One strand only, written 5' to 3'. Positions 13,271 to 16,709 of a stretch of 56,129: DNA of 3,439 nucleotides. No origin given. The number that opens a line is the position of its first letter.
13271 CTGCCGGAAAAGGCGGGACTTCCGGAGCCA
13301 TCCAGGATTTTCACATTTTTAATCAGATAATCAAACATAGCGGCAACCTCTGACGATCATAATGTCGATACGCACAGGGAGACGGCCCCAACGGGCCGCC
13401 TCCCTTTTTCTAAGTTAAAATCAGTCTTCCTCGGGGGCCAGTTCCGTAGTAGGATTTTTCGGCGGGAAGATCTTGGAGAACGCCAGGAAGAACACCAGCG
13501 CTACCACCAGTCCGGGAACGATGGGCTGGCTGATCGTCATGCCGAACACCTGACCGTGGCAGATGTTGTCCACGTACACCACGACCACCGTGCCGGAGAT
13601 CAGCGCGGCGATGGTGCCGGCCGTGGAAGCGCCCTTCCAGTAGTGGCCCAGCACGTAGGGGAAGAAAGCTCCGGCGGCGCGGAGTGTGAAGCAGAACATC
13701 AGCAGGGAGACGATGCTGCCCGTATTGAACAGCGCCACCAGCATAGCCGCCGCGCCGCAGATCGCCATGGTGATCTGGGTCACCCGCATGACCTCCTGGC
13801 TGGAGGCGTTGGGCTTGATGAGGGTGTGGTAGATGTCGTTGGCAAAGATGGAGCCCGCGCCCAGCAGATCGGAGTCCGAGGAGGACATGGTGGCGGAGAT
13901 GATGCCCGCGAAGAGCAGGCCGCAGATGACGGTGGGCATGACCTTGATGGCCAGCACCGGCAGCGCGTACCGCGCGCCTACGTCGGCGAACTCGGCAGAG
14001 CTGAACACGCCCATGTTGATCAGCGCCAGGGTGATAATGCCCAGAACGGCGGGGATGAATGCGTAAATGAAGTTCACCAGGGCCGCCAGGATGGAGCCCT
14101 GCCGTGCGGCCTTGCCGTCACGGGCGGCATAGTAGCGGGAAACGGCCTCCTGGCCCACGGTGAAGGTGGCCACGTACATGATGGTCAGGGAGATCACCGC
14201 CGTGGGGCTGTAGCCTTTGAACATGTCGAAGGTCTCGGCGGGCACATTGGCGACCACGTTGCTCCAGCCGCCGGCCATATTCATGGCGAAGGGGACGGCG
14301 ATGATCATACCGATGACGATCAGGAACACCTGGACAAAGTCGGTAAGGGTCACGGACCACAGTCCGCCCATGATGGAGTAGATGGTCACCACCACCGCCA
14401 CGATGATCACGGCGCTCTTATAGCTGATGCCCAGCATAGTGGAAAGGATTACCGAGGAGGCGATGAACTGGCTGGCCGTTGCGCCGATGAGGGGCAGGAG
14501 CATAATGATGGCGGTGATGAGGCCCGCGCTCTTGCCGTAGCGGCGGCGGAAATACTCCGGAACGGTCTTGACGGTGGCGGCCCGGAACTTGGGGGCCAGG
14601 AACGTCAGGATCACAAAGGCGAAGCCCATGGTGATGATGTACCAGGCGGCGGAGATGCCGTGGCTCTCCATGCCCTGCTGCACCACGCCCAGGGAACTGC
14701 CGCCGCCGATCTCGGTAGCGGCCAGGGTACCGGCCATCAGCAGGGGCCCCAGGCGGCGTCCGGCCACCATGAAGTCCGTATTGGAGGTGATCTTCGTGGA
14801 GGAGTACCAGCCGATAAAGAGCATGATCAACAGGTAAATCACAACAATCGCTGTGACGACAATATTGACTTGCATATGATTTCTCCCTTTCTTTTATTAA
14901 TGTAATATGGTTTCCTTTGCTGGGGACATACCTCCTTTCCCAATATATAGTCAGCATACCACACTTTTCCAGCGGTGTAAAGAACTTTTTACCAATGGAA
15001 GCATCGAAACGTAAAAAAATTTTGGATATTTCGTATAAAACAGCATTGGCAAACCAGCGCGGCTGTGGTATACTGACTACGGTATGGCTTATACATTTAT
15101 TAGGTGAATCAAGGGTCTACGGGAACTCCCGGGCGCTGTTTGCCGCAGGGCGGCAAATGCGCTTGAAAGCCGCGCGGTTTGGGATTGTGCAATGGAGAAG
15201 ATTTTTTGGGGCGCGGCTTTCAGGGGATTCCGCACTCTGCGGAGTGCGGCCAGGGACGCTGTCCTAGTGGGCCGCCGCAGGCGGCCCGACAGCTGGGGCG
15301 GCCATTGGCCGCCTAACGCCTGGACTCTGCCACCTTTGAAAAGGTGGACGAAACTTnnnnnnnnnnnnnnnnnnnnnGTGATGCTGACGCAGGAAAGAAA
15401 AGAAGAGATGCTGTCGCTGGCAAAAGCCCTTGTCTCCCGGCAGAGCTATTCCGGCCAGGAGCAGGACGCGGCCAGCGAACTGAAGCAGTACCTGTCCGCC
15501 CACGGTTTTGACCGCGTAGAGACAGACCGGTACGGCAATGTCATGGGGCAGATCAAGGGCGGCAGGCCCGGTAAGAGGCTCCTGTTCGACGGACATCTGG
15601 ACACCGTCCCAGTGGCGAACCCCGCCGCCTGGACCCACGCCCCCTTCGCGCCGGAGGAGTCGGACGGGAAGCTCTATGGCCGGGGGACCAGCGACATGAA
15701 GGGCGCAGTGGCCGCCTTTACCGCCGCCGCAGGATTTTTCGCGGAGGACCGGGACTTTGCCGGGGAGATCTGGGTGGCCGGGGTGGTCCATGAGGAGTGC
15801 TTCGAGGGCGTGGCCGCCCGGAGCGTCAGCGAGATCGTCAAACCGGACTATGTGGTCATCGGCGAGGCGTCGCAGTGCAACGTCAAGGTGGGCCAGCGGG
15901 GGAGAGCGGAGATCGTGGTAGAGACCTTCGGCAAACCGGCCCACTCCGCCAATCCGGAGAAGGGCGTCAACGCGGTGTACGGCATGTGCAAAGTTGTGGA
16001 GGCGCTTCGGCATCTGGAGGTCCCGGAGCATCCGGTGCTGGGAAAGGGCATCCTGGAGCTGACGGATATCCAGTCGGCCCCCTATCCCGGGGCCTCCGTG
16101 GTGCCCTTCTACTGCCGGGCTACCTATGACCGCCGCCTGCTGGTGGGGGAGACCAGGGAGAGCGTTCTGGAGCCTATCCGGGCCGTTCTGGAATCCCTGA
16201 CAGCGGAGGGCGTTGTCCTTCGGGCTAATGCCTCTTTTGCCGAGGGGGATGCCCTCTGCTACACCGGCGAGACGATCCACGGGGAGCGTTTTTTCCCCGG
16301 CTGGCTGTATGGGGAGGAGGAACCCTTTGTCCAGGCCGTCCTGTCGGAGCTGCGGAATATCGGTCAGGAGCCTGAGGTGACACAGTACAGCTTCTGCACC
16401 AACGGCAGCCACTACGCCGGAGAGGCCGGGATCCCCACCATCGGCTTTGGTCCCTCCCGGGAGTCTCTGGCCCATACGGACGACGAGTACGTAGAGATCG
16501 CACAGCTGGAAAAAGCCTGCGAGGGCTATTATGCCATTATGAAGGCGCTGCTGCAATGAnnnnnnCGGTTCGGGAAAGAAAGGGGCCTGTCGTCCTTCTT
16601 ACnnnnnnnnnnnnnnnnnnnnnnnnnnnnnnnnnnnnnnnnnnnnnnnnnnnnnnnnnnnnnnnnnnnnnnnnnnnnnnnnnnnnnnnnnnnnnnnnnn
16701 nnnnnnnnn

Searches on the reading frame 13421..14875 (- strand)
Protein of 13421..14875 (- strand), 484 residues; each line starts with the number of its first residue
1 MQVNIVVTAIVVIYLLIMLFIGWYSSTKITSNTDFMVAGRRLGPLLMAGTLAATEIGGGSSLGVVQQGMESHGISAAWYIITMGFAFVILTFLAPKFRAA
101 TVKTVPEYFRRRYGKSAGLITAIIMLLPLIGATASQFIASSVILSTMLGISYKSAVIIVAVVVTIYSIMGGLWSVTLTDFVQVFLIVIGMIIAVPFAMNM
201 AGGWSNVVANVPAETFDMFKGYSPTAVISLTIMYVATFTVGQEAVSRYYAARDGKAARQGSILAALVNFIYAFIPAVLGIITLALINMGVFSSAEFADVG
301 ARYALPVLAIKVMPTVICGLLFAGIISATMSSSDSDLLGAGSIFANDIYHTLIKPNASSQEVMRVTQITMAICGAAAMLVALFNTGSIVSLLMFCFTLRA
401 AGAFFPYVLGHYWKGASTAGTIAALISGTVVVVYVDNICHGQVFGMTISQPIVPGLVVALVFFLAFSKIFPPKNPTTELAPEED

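Call 15: search_protein_families(library=pfam, proteins=[window:13421-14875:-])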
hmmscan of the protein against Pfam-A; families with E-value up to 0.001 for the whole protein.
window:13421-14875:- (484 aa): 1 family
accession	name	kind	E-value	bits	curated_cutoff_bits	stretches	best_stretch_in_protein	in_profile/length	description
PF00474.23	SSF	-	9e-52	176.7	22.8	1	35-428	1-406/406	Sodium:solute symporter family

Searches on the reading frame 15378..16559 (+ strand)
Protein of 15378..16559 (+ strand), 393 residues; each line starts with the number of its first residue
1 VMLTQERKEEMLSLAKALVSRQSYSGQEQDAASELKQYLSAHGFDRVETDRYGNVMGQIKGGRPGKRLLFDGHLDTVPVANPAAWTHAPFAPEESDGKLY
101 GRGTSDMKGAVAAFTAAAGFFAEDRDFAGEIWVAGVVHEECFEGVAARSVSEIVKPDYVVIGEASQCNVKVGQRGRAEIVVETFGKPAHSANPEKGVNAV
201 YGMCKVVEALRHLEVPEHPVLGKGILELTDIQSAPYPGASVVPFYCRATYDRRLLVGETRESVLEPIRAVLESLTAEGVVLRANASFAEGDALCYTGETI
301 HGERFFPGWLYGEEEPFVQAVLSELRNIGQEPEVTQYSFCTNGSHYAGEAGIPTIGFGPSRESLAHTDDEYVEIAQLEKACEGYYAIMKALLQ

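Call 15: search_protein_families(library=pfam, proteins=[window:15378-16559:+])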
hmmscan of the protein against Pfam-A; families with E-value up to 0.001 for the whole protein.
window:15378-16559:+ (393 aa): 2 families
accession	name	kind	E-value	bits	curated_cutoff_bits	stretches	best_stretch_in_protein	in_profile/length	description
PF01546.33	Peptidase_M20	-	5.2e-28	98.8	24.6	1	69-389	1-205/206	Peptidase family M20/M25/M40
PF07687.19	M20_dimer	-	6.9e-15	55.4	21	1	171-277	1-105/107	Peptidase dimerisation domain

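Call 24: find_encoding_contigs(protein=window:15378-16559:+, flank=2500, max_places=10)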
Protein window:15378-16559:+ (393 aa): no gene with exactly this product is on record in the collection.
